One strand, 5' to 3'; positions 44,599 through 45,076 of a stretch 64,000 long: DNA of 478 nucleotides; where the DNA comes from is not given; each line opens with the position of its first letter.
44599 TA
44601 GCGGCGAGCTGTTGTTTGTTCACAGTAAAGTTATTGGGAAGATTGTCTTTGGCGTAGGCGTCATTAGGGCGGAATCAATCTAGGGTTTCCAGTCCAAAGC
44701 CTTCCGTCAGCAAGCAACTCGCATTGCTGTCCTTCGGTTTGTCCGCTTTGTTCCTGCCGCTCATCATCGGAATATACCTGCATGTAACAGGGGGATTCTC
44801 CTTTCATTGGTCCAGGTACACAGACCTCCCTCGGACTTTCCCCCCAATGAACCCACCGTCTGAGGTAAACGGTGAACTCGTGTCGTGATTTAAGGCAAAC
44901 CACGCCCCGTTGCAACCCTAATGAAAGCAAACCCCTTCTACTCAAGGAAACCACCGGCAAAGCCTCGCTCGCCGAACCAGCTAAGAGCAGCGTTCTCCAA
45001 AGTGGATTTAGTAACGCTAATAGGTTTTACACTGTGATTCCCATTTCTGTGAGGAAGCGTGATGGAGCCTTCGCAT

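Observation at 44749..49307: ~175-bp repeat present twice, each time at the 5' edge of a defence cassette and immediately after an hsdR fragment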

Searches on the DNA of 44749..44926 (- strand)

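Call 89: search_dna_similar(query=window:44749-44926:-, collection=plasmids, mode=distant, max_evalue=0.01, max_rows=10)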
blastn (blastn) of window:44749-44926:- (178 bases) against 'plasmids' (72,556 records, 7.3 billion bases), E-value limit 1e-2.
No match.

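Call 90: search_dna_similar(query=window:44749-44926:-, collection=phages, mode=distant, max_evalue=0.01, max_rows=10)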
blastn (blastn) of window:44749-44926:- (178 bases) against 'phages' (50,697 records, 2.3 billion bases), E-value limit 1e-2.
No match.
